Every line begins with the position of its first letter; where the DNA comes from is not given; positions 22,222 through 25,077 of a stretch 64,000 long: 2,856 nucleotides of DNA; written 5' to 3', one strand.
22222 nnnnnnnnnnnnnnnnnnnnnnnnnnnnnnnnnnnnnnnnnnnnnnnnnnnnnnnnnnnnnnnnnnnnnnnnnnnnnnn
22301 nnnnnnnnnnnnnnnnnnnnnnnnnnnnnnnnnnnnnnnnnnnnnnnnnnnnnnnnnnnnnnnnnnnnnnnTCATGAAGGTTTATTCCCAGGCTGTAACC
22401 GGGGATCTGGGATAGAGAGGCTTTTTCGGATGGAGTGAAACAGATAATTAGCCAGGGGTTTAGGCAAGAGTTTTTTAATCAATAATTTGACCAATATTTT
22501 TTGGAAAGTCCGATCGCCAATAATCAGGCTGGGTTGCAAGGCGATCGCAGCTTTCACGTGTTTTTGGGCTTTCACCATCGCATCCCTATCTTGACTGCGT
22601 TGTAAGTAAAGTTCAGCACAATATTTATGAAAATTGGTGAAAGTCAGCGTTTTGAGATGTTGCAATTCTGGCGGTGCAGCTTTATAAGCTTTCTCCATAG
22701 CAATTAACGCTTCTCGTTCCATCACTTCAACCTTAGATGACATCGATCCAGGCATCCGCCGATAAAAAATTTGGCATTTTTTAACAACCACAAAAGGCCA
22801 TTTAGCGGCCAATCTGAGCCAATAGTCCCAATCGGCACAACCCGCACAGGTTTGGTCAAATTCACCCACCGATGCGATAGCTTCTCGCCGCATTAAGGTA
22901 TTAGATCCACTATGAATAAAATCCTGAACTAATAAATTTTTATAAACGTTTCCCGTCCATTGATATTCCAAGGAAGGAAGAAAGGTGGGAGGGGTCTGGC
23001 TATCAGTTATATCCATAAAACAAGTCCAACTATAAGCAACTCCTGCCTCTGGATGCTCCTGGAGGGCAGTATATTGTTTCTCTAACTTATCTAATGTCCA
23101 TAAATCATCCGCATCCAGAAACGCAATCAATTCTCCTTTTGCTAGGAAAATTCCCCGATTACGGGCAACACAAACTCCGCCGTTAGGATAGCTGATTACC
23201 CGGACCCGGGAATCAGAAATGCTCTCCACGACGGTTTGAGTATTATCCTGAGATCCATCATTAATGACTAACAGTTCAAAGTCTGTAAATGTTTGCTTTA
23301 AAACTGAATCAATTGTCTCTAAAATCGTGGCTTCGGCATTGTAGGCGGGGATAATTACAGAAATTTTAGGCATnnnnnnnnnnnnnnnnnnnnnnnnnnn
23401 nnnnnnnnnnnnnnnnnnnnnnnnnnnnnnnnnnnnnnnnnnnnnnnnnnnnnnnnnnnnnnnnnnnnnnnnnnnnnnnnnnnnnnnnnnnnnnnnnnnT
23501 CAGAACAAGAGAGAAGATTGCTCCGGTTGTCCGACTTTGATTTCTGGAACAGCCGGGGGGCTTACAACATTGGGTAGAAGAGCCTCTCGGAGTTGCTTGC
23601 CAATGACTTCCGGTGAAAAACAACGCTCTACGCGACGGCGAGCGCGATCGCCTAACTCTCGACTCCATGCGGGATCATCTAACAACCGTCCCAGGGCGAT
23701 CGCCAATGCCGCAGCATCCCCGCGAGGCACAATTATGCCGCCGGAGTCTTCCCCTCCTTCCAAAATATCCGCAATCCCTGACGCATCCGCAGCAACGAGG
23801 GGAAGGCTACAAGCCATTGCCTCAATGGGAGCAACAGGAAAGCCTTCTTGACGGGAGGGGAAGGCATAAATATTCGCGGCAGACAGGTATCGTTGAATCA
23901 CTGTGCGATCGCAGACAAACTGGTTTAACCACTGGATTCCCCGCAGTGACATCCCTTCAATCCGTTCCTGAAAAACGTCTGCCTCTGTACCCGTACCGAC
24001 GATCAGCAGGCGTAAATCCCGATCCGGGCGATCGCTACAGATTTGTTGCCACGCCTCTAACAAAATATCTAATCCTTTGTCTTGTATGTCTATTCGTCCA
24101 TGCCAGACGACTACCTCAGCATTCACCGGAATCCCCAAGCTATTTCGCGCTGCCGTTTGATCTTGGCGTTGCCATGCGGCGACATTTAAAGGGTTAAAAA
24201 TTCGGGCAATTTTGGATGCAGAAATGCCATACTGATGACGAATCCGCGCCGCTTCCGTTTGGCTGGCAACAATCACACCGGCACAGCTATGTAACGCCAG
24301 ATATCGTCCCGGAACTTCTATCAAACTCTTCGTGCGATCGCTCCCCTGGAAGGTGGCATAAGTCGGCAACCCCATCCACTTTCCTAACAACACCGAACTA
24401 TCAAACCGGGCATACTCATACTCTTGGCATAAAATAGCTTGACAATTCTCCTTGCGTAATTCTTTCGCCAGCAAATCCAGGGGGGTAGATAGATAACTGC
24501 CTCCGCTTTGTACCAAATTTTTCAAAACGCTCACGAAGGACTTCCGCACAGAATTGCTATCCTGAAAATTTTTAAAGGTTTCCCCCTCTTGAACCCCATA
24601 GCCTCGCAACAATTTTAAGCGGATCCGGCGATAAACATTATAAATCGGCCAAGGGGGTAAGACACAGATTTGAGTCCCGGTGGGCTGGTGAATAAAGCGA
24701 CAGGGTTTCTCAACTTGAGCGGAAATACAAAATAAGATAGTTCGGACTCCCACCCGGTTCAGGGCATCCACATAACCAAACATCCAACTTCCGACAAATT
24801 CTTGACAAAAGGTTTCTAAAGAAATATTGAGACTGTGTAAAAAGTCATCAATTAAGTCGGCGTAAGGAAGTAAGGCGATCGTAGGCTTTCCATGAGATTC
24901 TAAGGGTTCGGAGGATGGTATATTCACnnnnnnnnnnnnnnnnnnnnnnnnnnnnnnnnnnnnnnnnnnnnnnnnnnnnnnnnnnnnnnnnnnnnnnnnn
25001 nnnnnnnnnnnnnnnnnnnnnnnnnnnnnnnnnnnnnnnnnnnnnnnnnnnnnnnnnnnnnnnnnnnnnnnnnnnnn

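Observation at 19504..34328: Ten-gene single-strand Wzx/Wzy-dependent exopolysaccharide locus lacking a priming transferase and outer-membrane export component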

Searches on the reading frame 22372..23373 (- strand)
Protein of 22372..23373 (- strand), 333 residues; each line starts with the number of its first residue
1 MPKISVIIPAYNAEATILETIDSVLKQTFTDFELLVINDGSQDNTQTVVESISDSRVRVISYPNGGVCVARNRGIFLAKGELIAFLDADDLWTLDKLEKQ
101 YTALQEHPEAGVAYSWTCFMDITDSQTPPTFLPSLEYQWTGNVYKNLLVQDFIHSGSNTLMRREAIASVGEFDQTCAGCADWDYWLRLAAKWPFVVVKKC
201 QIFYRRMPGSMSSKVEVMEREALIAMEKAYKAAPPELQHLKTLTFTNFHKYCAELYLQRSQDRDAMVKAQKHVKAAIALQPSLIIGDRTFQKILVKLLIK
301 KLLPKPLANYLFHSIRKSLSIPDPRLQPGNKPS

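Call 3: search_protein_families(library=pfam, proteins=[window:22372-23373:-], max_evalue=0.01)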
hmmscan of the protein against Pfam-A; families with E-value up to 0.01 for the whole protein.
window:22372-23373:- (333 aa): 4 families
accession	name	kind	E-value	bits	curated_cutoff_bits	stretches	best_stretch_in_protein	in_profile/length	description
PF10111.15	Glyco_tranf_2_2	-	7.5e-39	134.3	27.3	1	5-251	1-271/276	Glycosyltransferase like family 2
PF00535.33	Glycos_transf_2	-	2.8e-38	131.9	23.3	1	5-167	1-165/168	Glycosyl transferase family 2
PF13641.12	Glyco_tranf_2_3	-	2.8e-17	64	27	1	2-198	1-205/230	Glycosyltransferase like family 2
PF13632.12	Glyco_trans_2_3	-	0.00021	21.6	27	1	83-214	2-132/198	Glycosyl transferase family group 2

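Call 8: search_protein_families(library=ncbifam, proteins=[window:22372-23373:-], max_evalue=0.01)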
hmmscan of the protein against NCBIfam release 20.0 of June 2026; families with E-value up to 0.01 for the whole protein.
window:22372-23373:- (333 aa): 29 families (the best 25 are shown)
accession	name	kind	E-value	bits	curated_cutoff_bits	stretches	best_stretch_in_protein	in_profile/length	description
NF047683.1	TeichurnBiosyTuaG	equivalog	8.4e-31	107.5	400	1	2-123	6-127/252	teichuronic acid biosynthesis protein TuaG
NF007482.0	PRK10073.1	equivalog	1.1e-23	83.8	423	1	2-93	6-99/334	glycosyltransferase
NF041875.1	EPS_EpsD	equivalog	5.6e-20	72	370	1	4-194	1-196/325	exopolysaccharide biosynthesis glycosyltransferase EpsD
TIGR03937.1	PgaC_IcaA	equivalog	7e-20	71.3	422.3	1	2-111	45-157/407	poly-beta-1,6-N-acetyl-D-glucosamine synthase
NF053739.1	GlytfEpsEBac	equivalog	1.6e-18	66.7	450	1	2-189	1-186/265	glycosyltransferase EpsE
NF038302.1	EPS_HpsE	equivalog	1.2e-16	60.6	300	1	4-113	3-120/307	hormogonium polysaccharide biosynthesis glycosyltransferase HpsE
TIGR04017.1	WcaA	equivalog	1.3e-16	61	495.75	1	2-105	5-111/279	colanic acid biosynthesis glycosyltransferase WcaA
NF007453.0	PRK10018.1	equivalog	1.4e-16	61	382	1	2-111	6-118/280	colanic acid biosynthesis glycosyltransferase WcaA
NF041394.1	GtaseAglG_Halo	equivalog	7.4e-16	58.3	440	1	3-176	2-178/304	glucosyl-dolichyl phosphate glucuronosyltransferase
TIGR03965.1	mycofact_glyco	equivalog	2.4e-15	56.4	280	1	2-91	74-166/467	mycofactocin biosynthesis glycosyltransferase MftF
NF050050.1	ProtGlycPglI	equivalog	5.7e-15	55.5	500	1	1-92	1-96/306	GalNAc(5)-diNAcBac-PP-undecaprenol beta-1,3-glucosyltransferase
NF038299.1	EPS_HpsN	equivalog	1.5e-14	53.7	425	1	2-112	1-114/317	hormogonium polysaccharide biosynthesis glycosyltransferase HpsN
TIGR04283.1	glyco_like_mftF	equivalog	1.2e-13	51.2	182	1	4-193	1-174/221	TIGR04283 family arsenosugar biosynthesis glycosyltransferase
TIGR03111.1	glyc2_xrt_Gpos1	hypoth_equivalog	3.9e-09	35.8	363.95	1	1-108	48-160/439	TIGR03111 family XrtG-associated glycosyltransferase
NF050819.1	PolSacchBiosHfsG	equivalog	5.3e-09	35.7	500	1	2-199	12-212/302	polysaccharide biosynthesis protein HfsG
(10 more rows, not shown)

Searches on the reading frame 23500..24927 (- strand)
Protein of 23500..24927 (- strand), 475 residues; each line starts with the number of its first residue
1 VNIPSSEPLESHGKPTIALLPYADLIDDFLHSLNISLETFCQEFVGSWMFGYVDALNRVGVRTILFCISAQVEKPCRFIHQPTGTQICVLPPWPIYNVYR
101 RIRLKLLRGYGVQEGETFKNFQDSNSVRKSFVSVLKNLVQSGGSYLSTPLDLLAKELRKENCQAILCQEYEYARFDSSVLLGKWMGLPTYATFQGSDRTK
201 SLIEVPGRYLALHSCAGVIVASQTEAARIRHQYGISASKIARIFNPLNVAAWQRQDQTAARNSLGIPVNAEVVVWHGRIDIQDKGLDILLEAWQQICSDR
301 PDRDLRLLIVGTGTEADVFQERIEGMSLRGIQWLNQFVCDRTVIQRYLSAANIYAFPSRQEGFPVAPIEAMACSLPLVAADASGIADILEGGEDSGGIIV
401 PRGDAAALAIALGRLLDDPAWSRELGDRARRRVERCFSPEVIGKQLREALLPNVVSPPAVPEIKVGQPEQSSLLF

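Call 3: search_protein_families(library=pfam, proteins=[window:23500-24927:-], max_evalue=0.01)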
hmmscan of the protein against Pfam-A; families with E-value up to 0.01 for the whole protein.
window:23500-24927:- (475 aa): 5 families
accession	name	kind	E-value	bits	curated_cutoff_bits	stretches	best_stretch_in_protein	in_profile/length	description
PF13692.12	Glyco_trans_1_4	-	3.5e-32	112.1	27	1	271-418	2-142/142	Glycosyl transferases group 1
PF00534.26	Glycos_transf_1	-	2.7e-28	99.1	26.4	1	257-431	2-171/172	Glycosyl transferases group 1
PF20706.3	GT4-conflict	-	5.9e-18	65.5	26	1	272-439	199-378/385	Family 4 Glycosyltransferase in conflict systems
PF13439.12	Glyco_transf_4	-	7.3e-06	26.5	28.5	1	149-249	60-168/170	Glycosyltransferase Family 4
PF13524.12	Glyco_trans_1_2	-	1.5e-05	25.4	25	1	351-440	51-136/144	Glycosyl transferase-like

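Call 8: search_protein_families(library=ncbifam, proteins=[window:23500-24927:-], max_evalue=0.01)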
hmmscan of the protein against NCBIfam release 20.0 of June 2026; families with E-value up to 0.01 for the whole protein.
window:23500-24927:- (475 aa): 33 families (the best 25 are shown)
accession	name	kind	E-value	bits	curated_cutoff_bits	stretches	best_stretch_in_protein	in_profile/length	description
TIGR03088.1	stp2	hypoth_equivalog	5.2e-28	98.1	409.05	1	224-443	146-363/374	TIGR03088 family PEP-CTERM/XrtA system glycosyltransferase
TIGR03449.1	mycothiol_MshA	equivalog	5.6e-26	91.4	462.5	1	217-446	167-396/406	D-inositol-3-phosphate glycosyltransferase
TIGR02149.1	glgA_Coryne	subfamily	6e-23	81.6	302.4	1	213-446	143-383/391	glycogen synthase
NF041876.1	EPS_EpsE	equivalog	1.2e-22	80.7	400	1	276-440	220-383/389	exopolysaccharide biosynthesis GT4 family glycosyltransferase EpsE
TIGR04157.1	glyco_rSAM_CFB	subfamily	3.3e-22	79.1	400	1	213-447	168-403/406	TIGR04157 family glycosyltransferase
TIGR03999.1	thiol_BshA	equivalog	9.4e-20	70.9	273.7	1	217-443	147-363/375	N-acetyl-alpha-D-glucosaminyl L-malate synthase BshA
NF038295.1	EPS_HpsP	equivalog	1.1e-18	67.4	550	1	212-446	152-380/388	hormogonium polysaccharide biosynthesis glycosyltransferase HpsP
NF053787.1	GlcN_PG_synth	equivalog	9.5e-18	64.2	480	1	218-446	147-352/361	N-acetylglucosaminyl phosphatidylglycerol synthase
TIGR04063.1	stp3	hypoth_equivalog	2.5e-16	59.6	442.05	1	234-435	176-377/397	TIGR04063 family PEP-CTERM/XrtA system glycosyltransferase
NF047684.1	TeichurnBiosyTuaC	equivalog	3.4e-16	59.1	550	1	243-447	192-383/391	teichuronic acid biosynthesis protein TuaC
NF038298.1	EPS_HpsO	equivalog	2.1e-13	49.8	575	1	211-446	143-380/388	hormogonium polysaccharide biosynthesis glycosyltransferase HpsO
TIGR04047.1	MSMEG_0565_glyc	hypoth_equivalog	1.6e-12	47.2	259.85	1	213-421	137-344/373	MSMEG_0565 family glycosyltransferase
TIGR04005.1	wcaL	equivalog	5.5e-12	45.3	537.6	1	282-448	233-401/406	colanic acid biosynthesis glycosyltransferase WcaL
NF007640.0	PRK10307.1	subfamily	6.1e-12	45.2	276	1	231-450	187-404/411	WcaI family glycosyltransferase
NF050063.1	ProtGlycPglJ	equivalog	1.6e-10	40.8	500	1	217-435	146-349/363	N-acetylgalactosamine-N,N'-diacetylbacillosaminyl-diphospho-undecaprenol 4-alpha-N-acetylgalactosaminyltransferase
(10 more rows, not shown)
